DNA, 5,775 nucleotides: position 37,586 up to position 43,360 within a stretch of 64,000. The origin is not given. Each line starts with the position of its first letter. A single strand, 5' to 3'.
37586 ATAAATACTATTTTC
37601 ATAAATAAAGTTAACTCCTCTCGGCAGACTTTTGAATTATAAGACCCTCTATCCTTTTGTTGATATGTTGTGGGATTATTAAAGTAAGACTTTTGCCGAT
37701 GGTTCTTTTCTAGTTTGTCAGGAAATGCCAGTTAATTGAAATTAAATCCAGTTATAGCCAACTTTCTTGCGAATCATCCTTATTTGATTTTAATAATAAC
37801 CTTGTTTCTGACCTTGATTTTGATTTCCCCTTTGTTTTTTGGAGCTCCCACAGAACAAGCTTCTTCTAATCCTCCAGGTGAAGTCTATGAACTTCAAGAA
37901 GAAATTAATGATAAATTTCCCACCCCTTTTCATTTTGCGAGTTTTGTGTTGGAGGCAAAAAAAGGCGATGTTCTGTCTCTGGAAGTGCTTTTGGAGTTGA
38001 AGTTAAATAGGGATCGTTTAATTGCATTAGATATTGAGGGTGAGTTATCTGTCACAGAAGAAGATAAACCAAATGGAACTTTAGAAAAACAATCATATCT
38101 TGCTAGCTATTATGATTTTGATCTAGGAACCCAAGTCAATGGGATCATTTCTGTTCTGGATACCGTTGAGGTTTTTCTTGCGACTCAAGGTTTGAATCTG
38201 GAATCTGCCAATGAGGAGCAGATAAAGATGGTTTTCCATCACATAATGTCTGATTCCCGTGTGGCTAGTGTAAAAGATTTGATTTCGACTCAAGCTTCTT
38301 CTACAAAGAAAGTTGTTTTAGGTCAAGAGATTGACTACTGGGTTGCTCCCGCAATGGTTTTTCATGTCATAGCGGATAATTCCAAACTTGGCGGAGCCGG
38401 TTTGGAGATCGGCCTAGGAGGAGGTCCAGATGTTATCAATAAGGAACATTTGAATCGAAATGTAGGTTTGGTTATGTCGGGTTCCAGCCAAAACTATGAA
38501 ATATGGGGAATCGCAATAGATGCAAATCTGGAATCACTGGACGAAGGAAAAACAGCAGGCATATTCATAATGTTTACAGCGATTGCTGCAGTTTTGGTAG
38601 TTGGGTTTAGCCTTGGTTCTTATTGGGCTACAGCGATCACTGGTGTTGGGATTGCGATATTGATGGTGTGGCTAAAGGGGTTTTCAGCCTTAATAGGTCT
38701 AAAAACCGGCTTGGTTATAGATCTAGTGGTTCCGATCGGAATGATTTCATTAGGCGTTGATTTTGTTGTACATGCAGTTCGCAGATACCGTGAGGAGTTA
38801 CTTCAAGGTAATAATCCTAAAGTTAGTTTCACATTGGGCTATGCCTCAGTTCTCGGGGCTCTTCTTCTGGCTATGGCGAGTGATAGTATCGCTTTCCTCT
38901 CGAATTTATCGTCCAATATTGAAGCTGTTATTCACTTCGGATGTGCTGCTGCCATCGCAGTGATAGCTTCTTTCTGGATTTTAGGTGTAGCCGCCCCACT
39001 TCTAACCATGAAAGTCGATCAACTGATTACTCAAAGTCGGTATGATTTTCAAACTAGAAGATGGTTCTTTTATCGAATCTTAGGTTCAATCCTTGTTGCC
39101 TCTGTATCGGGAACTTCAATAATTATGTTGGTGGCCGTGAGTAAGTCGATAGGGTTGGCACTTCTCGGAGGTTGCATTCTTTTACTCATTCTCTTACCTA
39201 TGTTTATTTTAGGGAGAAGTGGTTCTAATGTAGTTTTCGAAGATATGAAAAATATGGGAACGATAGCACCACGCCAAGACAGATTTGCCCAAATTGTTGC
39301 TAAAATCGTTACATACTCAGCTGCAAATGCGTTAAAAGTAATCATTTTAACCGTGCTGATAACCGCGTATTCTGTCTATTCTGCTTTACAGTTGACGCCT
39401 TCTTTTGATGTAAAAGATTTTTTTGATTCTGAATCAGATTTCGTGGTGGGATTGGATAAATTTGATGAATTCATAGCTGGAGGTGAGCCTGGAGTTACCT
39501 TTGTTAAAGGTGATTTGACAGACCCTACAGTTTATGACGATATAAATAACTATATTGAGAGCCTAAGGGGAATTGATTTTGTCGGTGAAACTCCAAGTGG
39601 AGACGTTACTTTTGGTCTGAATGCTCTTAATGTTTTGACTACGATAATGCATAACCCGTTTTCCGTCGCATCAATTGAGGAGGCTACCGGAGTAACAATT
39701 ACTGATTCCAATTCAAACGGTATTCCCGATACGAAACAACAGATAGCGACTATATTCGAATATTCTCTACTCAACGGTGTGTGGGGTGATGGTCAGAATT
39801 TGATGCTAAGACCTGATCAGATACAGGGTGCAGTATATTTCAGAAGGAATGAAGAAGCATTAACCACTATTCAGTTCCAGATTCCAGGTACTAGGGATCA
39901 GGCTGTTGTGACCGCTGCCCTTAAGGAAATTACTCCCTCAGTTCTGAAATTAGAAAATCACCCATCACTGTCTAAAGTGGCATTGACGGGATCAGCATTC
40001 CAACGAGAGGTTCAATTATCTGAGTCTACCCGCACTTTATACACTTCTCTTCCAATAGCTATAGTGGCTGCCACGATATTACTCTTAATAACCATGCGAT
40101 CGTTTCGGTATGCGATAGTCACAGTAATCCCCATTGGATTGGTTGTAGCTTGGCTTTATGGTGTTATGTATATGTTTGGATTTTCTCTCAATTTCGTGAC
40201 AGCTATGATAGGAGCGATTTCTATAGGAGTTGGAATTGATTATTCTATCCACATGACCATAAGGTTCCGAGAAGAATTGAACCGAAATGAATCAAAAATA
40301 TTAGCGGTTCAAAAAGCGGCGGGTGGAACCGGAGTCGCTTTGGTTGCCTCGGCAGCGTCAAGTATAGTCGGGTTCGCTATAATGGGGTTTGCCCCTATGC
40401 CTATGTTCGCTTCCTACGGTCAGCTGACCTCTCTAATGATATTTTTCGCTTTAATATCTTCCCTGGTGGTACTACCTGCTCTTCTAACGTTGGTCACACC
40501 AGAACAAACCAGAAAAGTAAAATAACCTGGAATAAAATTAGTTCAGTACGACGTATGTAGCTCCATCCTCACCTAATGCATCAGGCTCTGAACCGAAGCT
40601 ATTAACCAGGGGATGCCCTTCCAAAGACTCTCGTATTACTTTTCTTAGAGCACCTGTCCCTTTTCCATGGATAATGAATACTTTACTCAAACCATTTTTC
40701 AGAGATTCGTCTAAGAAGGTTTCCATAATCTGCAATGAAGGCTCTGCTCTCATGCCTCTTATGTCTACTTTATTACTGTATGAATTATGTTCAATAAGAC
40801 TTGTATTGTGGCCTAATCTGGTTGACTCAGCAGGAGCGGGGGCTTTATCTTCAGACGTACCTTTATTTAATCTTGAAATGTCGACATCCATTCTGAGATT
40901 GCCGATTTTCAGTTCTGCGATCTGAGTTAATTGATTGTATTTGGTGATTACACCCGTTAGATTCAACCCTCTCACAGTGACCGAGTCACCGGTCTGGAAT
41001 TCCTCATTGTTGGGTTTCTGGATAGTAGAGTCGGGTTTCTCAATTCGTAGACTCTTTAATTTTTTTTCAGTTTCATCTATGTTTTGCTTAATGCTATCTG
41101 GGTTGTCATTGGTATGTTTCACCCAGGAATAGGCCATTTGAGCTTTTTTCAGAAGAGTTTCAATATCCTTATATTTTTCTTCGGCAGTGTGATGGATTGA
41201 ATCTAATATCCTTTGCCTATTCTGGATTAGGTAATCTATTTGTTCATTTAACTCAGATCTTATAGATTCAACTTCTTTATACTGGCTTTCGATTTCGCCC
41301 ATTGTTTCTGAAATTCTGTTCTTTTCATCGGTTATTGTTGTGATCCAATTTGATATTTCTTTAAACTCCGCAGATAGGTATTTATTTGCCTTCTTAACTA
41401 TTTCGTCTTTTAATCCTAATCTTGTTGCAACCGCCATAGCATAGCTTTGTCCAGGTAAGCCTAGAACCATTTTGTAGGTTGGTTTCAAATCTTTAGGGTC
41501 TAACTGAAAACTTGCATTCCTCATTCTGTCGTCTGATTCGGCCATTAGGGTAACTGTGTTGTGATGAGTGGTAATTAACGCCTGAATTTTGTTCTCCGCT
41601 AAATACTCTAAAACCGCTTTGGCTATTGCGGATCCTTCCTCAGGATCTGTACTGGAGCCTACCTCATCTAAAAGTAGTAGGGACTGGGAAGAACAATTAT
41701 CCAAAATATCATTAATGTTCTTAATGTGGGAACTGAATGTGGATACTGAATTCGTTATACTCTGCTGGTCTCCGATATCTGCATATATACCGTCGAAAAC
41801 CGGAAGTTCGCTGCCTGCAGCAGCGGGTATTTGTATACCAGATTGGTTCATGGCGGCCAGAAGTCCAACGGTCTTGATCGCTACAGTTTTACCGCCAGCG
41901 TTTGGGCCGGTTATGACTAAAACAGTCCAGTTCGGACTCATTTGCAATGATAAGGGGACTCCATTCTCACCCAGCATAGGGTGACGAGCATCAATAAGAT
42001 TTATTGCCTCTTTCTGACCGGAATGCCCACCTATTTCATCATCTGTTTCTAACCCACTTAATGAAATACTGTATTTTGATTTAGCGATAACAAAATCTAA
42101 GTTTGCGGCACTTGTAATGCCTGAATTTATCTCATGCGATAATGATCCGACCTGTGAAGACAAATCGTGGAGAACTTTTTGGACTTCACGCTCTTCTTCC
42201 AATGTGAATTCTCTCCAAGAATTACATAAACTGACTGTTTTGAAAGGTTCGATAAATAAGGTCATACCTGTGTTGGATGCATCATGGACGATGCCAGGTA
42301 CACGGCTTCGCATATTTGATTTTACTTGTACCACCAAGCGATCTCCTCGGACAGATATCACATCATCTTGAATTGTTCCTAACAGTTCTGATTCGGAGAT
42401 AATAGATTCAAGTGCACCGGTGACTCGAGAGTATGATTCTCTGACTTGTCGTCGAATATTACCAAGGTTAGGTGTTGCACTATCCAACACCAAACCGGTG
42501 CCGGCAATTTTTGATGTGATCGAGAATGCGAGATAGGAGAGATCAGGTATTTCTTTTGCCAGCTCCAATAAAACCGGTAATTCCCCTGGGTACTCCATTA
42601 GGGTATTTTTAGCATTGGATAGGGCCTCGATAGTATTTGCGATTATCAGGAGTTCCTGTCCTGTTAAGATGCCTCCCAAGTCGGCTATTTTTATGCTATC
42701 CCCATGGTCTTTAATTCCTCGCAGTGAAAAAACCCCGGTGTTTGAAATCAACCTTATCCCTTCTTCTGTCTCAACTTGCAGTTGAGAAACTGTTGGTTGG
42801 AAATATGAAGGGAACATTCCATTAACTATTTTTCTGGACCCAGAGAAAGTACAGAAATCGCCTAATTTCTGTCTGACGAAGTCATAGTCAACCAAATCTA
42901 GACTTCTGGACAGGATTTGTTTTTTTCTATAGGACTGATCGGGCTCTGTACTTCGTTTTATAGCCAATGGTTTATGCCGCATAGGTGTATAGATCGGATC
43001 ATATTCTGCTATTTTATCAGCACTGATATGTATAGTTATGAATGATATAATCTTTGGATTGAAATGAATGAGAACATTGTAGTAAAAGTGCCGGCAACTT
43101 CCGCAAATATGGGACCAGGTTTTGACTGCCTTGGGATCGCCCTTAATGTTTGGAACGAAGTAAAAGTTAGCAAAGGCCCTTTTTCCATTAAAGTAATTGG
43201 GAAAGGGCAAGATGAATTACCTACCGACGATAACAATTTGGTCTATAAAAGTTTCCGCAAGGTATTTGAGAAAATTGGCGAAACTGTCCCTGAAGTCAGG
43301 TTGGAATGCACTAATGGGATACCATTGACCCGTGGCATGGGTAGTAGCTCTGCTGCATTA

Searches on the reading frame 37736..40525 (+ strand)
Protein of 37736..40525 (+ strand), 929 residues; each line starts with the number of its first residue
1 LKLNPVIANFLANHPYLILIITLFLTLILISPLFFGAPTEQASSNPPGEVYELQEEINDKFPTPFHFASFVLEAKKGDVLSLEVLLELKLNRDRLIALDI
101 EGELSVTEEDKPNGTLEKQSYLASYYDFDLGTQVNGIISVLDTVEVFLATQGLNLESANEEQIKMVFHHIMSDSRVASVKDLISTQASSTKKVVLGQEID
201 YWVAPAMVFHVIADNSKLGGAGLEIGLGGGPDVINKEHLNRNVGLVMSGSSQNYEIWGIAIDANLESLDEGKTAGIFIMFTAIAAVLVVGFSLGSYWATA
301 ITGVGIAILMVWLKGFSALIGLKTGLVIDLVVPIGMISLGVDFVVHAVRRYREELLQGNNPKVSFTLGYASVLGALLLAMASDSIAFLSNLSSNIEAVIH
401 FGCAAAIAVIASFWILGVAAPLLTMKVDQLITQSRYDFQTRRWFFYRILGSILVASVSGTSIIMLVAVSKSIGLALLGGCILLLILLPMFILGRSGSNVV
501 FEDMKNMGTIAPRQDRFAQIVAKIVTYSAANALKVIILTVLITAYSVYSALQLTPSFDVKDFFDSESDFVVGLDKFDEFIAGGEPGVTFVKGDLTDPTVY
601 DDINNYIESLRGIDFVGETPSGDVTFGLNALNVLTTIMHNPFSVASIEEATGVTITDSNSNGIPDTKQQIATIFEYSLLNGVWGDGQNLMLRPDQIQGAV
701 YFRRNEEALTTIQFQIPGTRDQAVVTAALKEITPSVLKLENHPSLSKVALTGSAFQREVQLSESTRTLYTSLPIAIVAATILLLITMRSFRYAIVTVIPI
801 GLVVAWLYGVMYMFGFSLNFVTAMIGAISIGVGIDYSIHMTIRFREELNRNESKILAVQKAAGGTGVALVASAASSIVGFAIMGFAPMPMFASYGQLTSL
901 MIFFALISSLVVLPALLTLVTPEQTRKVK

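Call 72: search_protein_families(library=pfam, proteins=[window:37736-40525:+], max_evalue=0.0001)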
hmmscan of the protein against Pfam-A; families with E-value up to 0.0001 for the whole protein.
window:37736-40525:+ (929 aa): 2 families
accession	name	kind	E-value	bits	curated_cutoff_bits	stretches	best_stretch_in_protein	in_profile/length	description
PF03176.21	MMPL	-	1.5e-26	93.6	20.5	1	715-922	93-304/333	MMPL family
PF00873.25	ACR_tran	-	4.3e-10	38.4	28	1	745-922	310-491/1021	AcrB/AcrD/AcrF family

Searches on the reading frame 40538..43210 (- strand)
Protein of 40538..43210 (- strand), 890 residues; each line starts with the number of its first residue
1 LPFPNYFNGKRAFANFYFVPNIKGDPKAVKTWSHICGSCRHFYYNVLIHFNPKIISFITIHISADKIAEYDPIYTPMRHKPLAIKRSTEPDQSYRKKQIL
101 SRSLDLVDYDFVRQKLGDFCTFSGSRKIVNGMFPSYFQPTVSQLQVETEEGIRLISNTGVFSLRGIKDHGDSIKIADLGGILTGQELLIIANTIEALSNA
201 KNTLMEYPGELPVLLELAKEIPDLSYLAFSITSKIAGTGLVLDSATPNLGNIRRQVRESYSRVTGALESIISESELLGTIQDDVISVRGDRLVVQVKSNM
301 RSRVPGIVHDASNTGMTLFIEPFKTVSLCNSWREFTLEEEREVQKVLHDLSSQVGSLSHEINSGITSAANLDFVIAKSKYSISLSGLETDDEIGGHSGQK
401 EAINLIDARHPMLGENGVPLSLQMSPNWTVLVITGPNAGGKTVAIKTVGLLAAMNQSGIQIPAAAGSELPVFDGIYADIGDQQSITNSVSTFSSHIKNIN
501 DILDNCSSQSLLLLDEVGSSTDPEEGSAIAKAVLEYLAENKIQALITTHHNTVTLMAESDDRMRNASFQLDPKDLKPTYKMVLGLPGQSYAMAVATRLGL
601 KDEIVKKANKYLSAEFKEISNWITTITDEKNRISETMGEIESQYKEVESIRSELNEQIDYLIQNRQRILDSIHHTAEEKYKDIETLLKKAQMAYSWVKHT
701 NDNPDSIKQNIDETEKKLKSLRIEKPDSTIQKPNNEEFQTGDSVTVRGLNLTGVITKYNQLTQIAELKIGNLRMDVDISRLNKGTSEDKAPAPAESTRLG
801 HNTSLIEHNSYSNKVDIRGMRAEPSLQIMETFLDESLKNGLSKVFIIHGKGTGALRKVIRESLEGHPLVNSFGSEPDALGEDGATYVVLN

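Call 72: search_protein_families(library=pfam, proteins=[window:40538-43210:-], max_evalue=0.0001)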
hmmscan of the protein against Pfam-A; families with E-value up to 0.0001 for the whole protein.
window:40538-43210:- (890 aa): 3 families
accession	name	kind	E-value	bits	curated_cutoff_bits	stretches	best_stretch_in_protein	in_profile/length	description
PF00488.27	MutS_V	-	7.7e-37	127.5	30.2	1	431-613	1-185/188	MutS domain V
PF01713.27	Smr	-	1e-20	74.1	25.7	1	815-889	1-76/77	Smr domain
PF13304.12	AAA_21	-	5.7e-07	30.3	27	0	502-552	252-301/304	AAA domain, putative AbiEii toxin, Type IV TA system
